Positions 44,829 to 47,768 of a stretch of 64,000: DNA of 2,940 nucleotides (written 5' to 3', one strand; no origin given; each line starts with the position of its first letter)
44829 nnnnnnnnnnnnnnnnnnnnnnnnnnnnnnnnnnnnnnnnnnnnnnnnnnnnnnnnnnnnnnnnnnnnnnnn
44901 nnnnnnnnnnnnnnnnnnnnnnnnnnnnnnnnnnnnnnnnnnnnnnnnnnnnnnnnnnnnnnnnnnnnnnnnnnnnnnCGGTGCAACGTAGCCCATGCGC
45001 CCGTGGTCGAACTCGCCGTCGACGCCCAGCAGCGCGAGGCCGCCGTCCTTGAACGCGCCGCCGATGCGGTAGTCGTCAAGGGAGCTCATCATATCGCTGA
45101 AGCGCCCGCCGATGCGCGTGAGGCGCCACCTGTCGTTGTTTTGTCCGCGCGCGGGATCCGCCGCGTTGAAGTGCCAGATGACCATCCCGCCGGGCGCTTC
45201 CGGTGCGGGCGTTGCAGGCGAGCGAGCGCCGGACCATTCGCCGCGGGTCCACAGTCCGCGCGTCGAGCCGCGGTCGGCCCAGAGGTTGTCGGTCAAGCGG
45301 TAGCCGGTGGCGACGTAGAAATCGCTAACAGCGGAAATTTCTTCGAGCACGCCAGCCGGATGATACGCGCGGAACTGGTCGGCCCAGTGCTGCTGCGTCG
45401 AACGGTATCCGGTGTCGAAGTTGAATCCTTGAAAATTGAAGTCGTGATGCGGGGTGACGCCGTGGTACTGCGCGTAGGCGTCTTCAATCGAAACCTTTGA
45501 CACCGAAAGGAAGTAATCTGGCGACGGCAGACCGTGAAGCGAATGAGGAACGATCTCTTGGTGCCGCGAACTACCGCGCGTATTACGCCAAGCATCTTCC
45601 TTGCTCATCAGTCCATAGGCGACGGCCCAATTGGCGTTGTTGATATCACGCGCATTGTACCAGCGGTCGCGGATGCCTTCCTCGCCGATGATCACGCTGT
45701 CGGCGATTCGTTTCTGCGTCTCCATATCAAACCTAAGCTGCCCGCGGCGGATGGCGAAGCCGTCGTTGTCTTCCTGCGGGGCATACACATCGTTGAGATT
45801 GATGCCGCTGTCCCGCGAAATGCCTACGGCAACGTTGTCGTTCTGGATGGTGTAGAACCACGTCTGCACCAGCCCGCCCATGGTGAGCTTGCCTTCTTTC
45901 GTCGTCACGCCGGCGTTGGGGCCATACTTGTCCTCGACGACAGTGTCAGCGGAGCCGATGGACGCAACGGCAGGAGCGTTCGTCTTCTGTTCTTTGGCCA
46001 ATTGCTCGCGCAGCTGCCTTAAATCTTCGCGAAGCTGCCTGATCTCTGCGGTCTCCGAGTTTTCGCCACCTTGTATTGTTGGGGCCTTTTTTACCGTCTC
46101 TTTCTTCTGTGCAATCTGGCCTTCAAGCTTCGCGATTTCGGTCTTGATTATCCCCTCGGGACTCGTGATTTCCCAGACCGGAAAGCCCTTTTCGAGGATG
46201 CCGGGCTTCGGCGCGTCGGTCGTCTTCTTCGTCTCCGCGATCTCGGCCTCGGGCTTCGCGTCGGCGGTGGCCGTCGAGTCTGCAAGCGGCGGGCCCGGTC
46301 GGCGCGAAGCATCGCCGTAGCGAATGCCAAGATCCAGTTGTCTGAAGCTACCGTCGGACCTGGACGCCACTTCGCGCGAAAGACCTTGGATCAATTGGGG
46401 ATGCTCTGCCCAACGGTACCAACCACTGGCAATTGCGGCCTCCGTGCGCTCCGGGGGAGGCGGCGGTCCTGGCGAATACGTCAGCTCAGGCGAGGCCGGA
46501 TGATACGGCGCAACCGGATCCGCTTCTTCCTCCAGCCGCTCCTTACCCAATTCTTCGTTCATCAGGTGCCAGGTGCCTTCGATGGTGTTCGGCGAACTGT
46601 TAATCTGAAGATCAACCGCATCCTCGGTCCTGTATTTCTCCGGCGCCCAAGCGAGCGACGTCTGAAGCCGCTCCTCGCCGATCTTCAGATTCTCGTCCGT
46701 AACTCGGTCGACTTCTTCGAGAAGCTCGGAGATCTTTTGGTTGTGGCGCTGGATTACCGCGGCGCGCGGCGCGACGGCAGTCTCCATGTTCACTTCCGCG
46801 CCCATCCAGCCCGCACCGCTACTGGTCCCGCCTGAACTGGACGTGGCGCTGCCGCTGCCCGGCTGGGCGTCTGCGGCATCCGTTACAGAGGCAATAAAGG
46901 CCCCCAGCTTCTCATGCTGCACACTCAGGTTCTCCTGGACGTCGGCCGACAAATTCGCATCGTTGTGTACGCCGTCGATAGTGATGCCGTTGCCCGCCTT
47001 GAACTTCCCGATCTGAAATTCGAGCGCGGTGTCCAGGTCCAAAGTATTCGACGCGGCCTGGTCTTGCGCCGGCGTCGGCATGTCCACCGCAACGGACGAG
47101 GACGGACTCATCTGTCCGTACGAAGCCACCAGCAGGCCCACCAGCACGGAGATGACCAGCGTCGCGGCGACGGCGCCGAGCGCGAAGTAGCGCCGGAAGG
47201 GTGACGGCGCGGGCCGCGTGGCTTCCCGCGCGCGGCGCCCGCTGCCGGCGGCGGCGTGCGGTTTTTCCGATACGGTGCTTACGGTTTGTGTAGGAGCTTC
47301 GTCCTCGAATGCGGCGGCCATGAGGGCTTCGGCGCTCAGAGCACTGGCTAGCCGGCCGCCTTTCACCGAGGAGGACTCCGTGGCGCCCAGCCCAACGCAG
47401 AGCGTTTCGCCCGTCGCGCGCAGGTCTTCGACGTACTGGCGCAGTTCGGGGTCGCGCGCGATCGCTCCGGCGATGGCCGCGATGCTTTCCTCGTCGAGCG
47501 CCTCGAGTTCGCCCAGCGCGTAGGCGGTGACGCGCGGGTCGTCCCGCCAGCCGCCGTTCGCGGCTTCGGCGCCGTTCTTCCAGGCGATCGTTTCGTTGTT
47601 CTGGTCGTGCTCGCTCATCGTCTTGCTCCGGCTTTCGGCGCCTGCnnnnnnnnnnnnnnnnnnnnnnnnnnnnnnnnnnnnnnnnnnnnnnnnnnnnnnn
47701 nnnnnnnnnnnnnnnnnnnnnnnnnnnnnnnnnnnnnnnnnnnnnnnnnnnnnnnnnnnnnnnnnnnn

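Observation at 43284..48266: ECF sigma factor followed by a 1444-aa anti-sigma::YfbK-type vWA fusion; a paralogous vWA module is reused at 60738-63812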

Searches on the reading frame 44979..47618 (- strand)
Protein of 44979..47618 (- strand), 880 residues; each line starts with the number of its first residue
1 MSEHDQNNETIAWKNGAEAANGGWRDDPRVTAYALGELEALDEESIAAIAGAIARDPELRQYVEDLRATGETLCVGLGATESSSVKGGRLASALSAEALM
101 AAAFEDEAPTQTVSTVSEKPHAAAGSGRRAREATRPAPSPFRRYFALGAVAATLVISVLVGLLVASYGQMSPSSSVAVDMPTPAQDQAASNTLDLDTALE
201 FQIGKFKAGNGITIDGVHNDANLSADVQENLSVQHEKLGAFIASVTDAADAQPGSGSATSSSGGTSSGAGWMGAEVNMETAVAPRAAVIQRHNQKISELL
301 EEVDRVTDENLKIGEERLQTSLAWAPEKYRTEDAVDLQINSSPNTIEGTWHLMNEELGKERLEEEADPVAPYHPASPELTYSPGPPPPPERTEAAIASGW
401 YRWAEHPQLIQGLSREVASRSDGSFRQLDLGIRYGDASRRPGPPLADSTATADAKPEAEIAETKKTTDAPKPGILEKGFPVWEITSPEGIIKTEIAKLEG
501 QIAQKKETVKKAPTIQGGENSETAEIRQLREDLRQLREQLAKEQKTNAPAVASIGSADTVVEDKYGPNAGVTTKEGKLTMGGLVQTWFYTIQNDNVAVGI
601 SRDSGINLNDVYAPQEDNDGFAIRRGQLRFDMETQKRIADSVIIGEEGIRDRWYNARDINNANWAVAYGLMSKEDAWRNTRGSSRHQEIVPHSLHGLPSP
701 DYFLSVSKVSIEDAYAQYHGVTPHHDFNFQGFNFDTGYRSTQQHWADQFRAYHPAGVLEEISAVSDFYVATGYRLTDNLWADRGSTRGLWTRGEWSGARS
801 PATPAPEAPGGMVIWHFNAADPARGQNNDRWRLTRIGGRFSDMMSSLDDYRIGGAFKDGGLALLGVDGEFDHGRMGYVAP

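Call 7: search_protein_families(library=pfam, proteins=[window:44979-47108:-], max_evalue=10)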
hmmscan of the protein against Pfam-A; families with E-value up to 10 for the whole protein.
window:44979-47108:- (710 aa): 5 families
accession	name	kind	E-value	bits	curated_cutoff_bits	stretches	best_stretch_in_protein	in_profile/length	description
PF20570.3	DUF6779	-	0.077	14.1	28.1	1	327-372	43-89/108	Domain of unknown function (DUF6779)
PF06156.18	YabA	-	0.2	12.7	30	0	324-387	9-69/103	Initiation control protein YabA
PF09787.14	Golgin_A5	-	0.34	10.8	31.7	1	320-378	58-110/305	Golgin subfamily A member 5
PF14362.11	DUF4407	-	1.3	8.7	31.3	1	287-386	133-216/297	Domain of unknown function (DUF4407)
PF11594.13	Med28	-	2.4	9.1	29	1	315-342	64-91/102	Mediator complex subunit 28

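Call 8: find_homologous_proteins(query=window:44979-47618:-, max_evalue=0.001)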
Query window:44979-47618:-: 8000 candidates shared short words with the query, none scored E <= 0.001.

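Call 15: search_protein_representatives(protein=window:44979-47618:-)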
Query: 880 residues. Proteins with E-value up to 0.001 (for the whole library): 92; up to 1e-10: 40; up to 1e-30: 1. The best 92 are listed.
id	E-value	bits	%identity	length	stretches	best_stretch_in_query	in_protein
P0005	3.3e-197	674.0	100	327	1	1-321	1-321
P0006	4.7e-25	104.4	47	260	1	524-644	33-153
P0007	6.2e-25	104.0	47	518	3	524-643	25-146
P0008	7.9e-20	87.2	45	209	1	525-645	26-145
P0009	1.1e-19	86.7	46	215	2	523-642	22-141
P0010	5.0e-18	81.2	35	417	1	522-737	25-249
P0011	8.1e-18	80.5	38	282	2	512-646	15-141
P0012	7.3e-17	77.4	37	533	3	524-643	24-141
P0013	1.3e-16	76.5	39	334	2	527-638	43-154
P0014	1.7e-16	76.1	42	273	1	526-638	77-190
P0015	3.2e-16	75.2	34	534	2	515-729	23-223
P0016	3.4e-16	75.1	39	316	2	532-665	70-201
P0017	4.8e-16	74.6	45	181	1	520-635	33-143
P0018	4.2e-15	71.5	31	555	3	522-741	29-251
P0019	5.1e-15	71.2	52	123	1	514-597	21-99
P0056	4.2e-09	51.7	28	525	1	524-868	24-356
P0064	4.9e-07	44.8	41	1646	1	494-592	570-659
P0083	4.3e-05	38.4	45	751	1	520-595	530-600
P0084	4.4e-05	38.4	38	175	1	24-164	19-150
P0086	5.8e-05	38.0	44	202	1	26-109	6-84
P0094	6.2e-04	34.6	43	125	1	26-129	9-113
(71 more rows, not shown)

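Call 17: search_protein_families(library=pfam, proteins=[P0007, P0010, P0015, P0018, P0056, P0064, P0083, P0084, P0086, P0094], max_evalue=0.01)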
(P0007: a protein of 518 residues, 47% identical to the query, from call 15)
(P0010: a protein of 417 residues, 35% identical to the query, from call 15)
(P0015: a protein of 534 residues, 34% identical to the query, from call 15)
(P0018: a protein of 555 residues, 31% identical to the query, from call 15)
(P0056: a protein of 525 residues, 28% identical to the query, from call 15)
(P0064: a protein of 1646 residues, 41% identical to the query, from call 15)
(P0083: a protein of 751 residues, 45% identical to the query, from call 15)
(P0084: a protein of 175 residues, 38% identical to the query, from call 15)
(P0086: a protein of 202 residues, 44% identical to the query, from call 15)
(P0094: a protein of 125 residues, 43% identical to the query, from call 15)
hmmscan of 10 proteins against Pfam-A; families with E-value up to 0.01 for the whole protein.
P0007 (518 aa): 1 family
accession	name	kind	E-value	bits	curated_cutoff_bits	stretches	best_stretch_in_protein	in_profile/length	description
PF07396.17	Porin_O_P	-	4.7e-15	56.1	20.9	1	116-488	19-346/370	Phosphate-selective porin O and P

P0010 (417 aa): 1 family
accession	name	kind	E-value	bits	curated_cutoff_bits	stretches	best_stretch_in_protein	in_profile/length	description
PF07396.17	Porin_O_P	-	5.4e-09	36.2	20.9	1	222-350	68-186/370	Phosphate-selective porin O and P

P0015 (534 aa): 1 family
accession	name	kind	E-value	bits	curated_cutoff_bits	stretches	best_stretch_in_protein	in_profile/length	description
PF07396.17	Porin_O_P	-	2.9e-12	46.9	20.9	1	190-327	51-169/370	Phosphate-selective porin O and P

P0018 (555 aa): 1 family
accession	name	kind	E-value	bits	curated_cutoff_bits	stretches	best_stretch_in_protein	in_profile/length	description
PF07396.17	Porin_O_P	-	2.3e-11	44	20.9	1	212-325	55-166/370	Phosphate-selective porin O and P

P0056 (525 aa): 1 family
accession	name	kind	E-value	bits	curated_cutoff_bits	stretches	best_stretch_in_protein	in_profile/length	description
PF07396.17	Porin_O_P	-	0.00068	19.4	20.9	1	122-246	26-113/370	Phosphate-selective porin O and P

P0064 (1646 aa): 7 families
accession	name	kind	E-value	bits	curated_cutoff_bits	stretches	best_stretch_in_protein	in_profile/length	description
PF11453.13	DUF2950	-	4.5e-38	131.4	20.2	1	902-1063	105-270/274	Protein of unknown function (DUF2950)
PF12034.13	YfbK_C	-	9.4e-31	107.8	25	1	1468-1634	4-184/184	Uncharacterized protein YfbK, C-terminal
PF12450.13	vWF_A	-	1e-19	70.7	25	1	1169-1248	8-88/94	von Willebrand factor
PF00092.34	VWA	-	4e-18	66.7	23.8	1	1290-1459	2-172/174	von Willebrand factor type A domain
PF13519.12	VWA_2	-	3.7e-16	60.1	27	1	1291-1394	2-106/107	von Willebrand factor type A domain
PF13768.12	VWA_3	-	3.4e-11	43.9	27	1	1290-1448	3-155/155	von Willebrand factor type A domain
PF13490.11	zf-HC2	-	3.4e-07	30.7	22.2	1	16-44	7-35/35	Putative zinc-finger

P0083 (751 aa): 1 family
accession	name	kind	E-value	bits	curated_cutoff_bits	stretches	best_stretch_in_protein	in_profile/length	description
PF12951.13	PATR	-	0.00074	19.9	27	1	384-406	6-28/30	Passenger-associated-transport-repeat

P0084 (175 aa): 0 families

P0086 (202 aa): 0 families

P0094 (125 aa): 0 families

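Call 19: find_encoding_contigs(protein=P0005, flank=10000, max_places=4)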
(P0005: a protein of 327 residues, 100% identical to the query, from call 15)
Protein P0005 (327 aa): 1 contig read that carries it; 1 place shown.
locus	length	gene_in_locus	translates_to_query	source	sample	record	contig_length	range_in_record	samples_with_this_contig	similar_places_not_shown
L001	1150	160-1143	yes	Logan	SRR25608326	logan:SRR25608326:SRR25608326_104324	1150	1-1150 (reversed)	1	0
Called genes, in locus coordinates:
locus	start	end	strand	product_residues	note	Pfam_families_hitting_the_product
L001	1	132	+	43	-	?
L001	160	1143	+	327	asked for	-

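Call 78: search_protein_families(library=pfam, proteins=[P0064], max_evalue=0.1)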
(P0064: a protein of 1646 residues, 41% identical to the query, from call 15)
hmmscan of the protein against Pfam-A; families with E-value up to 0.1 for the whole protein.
P0064 (1646 aa): 8 families
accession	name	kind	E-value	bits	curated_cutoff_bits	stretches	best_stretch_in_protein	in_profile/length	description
PF11453.13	DUF2950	-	4.5e-38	131.4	20.2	1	902-1063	105-270/274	Protein of unknown function (DUF2950)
PF12034.13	YfbK_C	-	9.4e-31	107.8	25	1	1468-1634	4-184/184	Uncharacterized protein YfbK, C-terminal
PF12450.13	vWF_A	-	1e-19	70.7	25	1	1169-1248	8-88/94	von Willebrand factor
PF00092.34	VWA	-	4e-18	66.7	23.8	1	1290-1459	2-172/174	von Willebrand factor type A domain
PF13519.12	VWA_2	-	3.7e-16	60.1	27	1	1291-1394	2-106/107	von Willebrand factor type A domain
PF13768.12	VWA_3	-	3.4e-11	43.9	27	1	1290-1448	3-155/155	von Willebrand factor type A domain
PF13490.11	zf-HC2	-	3.4e-07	30.7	22.2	1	16-44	7-35/35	Putative zinc-finger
PF04811.21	Sec23_trunk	-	0.091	12.8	27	0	1286-1333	2-51/241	Sec23/Sec24 trunk domain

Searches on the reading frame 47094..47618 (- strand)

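Call 7: search_protein_families(library=pfam, proteins=[window:47094-47618:-], max_evalue=10)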
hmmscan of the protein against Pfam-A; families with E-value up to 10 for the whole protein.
seq(175 aa): 1 family
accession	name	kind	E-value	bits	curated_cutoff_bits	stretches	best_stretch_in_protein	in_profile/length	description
PF17196.9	DUF5133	-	0.093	13.5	25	1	48-81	20-50/65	Protein of unknown function (DUF5133)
